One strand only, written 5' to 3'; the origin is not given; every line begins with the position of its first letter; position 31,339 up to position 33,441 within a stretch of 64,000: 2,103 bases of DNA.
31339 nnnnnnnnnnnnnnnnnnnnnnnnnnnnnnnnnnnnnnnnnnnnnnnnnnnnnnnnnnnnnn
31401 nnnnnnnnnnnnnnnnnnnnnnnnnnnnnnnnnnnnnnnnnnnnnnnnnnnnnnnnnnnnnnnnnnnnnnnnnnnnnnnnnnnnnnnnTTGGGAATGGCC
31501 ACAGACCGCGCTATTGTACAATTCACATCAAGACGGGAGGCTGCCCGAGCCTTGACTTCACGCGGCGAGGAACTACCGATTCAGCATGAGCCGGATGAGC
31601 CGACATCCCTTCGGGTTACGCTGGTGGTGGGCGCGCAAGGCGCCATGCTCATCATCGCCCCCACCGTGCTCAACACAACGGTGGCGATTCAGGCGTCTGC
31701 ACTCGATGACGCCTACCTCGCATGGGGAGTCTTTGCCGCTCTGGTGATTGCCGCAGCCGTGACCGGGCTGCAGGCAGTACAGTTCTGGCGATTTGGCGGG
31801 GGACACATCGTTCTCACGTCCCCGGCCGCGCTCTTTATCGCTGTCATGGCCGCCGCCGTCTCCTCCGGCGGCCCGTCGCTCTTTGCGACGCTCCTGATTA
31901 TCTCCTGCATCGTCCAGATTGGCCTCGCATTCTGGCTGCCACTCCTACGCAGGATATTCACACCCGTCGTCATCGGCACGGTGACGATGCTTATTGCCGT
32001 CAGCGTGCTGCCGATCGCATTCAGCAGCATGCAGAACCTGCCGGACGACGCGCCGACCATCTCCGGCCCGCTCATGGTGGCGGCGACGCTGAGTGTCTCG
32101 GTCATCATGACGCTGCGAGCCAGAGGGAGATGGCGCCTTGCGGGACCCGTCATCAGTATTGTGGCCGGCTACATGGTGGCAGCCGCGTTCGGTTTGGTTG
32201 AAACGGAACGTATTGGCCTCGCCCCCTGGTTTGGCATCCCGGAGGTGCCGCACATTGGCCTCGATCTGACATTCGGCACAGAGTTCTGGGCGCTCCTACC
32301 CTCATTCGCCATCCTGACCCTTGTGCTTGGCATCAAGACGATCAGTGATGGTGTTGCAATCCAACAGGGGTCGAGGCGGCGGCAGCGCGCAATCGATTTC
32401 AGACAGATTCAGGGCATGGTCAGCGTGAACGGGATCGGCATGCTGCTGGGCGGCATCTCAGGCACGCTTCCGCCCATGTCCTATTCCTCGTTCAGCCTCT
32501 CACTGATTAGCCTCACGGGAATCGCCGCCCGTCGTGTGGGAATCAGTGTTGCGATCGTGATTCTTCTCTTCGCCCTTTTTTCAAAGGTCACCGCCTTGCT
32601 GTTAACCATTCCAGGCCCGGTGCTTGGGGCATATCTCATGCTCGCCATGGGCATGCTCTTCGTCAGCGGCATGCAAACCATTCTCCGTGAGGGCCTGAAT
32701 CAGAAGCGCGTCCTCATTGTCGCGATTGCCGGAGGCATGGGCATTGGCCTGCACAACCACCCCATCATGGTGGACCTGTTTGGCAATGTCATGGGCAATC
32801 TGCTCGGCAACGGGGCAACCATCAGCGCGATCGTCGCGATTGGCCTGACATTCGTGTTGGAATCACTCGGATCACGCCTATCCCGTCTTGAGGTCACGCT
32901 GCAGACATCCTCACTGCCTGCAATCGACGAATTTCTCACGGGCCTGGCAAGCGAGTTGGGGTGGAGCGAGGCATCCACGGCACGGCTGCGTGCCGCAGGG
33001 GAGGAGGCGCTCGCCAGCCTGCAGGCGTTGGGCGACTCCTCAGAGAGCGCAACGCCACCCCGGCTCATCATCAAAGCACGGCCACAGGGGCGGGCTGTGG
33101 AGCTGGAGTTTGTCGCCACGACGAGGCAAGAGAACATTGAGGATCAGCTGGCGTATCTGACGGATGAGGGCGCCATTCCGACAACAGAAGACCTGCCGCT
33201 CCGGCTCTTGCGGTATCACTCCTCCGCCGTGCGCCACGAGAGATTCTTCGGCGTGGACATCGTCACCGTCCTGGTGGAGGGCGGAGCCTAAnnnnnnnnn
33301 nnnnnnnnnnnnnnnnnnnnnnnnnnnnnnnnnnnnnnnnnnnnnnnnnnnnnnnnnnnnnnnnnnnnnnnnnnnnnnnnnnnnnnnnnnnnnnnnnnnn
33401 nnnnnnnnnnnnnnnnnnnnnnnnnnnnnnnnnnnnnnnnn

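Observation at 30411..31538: Two direct copies of a 35-nt element carrying a perfect 10-bp palindrome (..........) bracket a hypothetical gene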

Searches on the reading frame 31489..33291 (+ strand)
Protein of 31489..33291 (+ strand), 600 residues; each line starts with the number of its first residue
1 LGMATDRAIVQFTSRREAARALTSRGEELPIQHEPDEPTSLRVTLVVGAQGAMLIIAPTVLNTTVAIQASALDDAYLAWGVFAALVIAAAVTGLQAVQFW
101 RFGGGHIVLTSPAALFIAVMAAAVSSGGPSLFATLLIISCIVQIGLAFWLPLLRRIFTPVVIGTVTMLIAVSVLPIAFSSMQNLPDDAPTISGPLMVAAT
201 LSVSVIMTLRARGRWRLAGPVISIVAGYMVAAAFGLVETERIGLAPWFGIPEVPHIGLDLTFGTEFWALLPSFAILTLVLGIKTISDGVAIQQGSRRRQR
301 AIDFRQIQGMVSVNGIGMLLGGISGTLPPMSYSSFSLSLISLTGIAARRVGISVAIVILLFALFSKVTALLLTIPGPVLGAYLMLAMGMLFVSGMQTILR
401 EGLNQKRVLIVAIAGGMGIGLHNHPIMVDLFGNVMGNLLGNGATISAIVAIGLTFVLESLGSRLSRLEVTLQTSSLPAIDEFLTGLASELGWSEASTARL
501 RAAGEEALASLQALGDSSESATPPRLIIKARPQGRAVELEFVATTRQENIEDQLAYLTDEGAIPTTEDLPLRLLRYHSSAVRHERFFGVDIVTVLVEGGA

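Call 6: search_protein_families(library=pfam, proteins=[window:31489-33291:+])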
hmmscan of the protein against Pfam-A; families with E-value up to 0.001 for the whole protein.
window:31489-33291:+ (600 aa): 1 family
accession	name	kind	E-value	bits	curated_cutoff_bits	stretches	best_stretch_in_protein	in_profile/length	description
PF00860.26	Xan_ur_permease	-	1.5e-37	129.7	27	1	44-425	3-387/389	Permease family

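Call 19: find_homologous_proteins(query=window:31552-33291:+)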
Query window:31552-33291:+ (579 aa): 2472 proteins with E <= 0.001 among 8000 candidates; the best 120 are listed.
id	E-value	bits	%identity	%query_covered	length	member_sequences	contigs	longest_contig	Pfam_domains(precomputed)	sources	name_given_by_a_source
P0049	0.0e+0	1206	99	100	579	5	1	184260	PF00860.27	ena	-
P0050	3.2e-296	1001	81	100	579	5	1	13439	PF00860.27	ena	-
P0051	1.1e-295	999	80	100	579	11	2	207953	PF00860.27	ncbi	-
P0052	3.3e-284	962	81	95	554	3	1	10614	PF00860.27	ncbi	-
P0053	9.2e-257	871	71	100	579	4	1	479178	PF00860.27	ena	-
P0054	3.7e-256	869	71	100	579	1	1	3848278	PF00860.27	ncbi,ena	-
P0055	8.5e-256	868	70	100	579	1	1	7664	PF00860.27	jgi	-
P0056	9.2e-256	868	70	100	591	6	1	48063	PF00860.27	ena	-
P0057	1.0e-255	868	71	100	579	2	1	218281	PF00860.27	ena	-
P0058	1.1e-255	867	71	100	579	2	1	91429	PF00860.27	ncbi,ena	-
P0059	1.3e-255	867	70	100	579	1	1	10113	PF00860.27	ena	-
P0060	2.4e-255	866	71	100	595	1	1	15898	PF00860.27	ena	-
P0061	3.2e-255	866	70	100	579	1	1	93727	PF00860.27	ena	-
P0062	4.1e-255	866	71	100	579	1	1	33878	PF00860.27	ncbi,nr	ncbi:MAG: hypothetical protein OXD46_12880 [Chloroflexi bacterium]|nr:hypothetical protein [Chlorofl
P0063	6.1e-255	865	71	100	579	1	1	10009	PF00860.27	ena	-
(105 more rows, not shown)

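Call 20: find_encoding_contigs(protein=P0051, flank=6000, max_places=3)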
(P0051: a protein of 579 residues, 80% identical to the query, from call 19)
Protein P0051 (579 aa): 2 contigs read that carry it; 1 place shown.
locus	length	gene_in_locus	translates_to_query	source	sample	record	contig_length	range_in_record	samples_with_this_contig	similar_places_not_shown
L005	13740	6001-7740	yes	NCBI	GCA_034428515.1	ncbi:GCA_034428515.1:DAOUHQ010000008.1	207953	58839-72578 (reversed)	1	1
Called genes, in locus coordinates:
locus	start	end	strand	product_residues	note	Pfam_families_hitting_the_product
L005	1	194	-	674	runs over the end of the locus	PF05719:GPP34, PF00067:p450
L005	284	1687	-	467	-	PF01266:DAO (faint), PF13450:NAD_binding_8, PF13454:NAD_binding_9 (faint), PF01593:Amino_oxidase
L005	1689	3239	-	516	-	PF00474:SSF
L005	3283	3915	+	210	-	PF08327:AHSA1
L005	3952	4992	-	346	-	PF02353:CMAS, PF13489:Methyltransf_23, PF13847:Methyltransf_31, PF08241:Methyltransf_11, PF08242:Methyltransf_12, PF13649:Methyltransf_25, PF08498:Sterol_MT_C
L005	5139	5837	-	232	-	PF00106:adh_short, PF08659:KR, PF13561:adh_short_C2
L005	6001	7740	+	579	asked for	PF00860:Xan_ur_permease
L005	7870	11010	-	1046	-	PF04313:HSDR_N, PF04851:ResIII, PF18766:SWI2_SNF2, PF22679:T1R_D3-like, PF11867:T1RH-like_C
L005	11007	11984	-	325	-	-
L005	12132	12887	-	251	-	-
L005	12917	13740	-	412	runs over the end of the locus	PF01420:Methylase_S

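Call 21: find_encoding_contigs(protein=P0050, flank=6000, max_places=3)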
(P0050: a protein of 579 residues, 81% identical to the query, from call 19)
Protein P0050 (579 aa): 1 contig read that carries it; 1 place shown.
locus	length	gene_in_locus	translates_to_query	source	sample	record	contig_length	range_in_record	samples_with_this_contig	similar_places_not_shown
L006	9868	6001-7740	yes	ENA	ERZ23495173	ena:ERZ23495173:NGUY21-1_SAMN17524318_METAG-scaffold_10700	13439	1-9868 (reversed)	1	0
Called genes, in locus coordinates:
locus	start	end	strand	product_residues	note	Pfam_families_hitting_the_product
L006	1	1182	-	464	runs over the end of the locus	PF01266:DAO (faint), PF13450:NAD_binding_8, PF01593:Amino_oxidase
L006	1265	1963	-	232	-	PF00106:adh_short, PF08659:KR, PF13561:adh_short_C2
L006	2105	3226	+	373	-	PF00282:Pyridoxal_deC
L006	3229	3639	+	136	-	PF13291:ACT_4 (faint), PF19571:ACT_8, PF01842:ACT (weak), PF22629:ACT_AHAS_ss (weak), PF01842:ACT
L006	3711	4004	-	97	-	PF07045:DUF1330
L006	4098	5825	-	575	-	PF00860:Xan_ur_permease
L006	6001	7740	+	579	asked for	PF00860:Xan_ur_permease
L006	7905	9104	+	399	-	PF02518:HATPase_c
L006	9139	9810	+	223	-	PF00072:Response_reg, PF00196:GerE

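Call 22: find_encoding_contigs(protein=P0049, flank=6000, max_places=3)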
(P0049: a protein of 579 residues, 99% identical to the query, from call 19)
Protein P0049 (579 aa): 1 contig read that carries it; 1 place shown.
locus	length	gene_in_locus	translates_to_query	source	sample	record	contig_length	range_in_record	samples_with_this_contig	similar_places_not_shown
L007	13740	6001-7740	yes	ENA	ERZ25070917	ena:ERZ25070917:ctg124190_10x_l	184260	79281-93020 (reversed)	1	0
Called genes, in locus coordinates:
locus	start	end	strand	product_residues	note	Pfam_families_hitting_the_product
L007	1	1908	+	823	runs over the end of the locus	PF03176:MMPL, PF02460:Patched, PF12349:Sterol-sensing (weak)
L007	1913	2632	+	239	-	PF07161:LppX_LprAFG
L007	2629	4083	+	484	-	PF00083:Sugar_tr (weak), PF07690:MFS_1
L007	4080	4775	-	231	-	PF00106:adh_short, PF01370:Epimerase (weak), PF08659:KR, PF13561:adh_short_C2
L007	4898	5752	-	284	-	-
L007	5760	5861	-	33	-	-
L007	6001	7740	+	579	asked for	PF00860:Xan_ur_permease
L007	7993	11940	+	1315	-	PF03160:Calx-beta (weak), PF00041:fn3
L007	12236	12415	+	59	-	-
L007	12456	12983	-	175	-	PF12172:zf-ChsH2, PF01796:OB_ChsH2_C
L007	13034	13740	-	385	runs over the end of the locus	PF22691:Thiolase_C_1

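Call 65: find_related_loci(query=window:31552-33291:+, collection=metagenome_contigs, flank=2500)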
Query window:31552-33291:+ (579 aa) in metagenome_contigs; peptide patterns used: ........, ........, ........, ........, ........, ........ (x = any residue, [..] = any of these).
91 stretches matched a pattern; 20 encode a relative of the query (tblastn E <= 1e-3); 20 distinct loci.
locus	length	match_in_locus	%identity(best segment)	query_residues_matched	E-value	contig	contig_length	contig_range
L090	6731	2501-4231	80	1-577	0e+0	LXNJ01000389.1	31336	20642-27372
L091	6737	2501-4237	68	1-579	0e+0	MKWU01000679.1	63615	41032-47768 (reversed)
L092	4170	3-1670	70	24-579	0e+0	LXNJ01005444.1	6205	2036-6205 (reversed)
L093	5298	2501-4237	66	1-579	0e+0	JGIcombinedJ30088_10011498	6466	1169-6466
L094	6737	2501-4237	66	1-579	0e+0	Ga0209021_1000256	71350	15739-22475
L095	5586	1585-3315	66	1-577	0e+0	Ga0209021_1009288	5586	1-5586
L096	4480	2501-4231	66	1-577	0e+0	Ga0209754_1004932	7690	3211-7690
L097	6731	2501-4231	66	1-577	0e+0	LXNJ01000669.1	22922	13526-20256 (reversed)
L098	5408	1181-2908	63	1-576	0e+0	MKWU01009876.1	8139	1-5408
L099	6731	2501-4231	63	1-577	0e+0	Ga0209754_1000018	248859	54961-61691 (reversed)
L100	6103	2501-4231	63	1-577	0e+0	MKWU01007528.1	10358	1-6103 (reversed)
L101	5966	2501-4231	63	1-577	0e+0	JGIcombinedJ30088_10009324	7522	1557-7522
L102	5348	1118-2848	64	1-577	0e+0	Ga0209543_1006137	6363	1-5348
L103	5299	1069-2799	62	1-577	0e+0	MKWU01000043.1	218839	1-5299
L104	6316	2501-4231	63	3-579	0e+0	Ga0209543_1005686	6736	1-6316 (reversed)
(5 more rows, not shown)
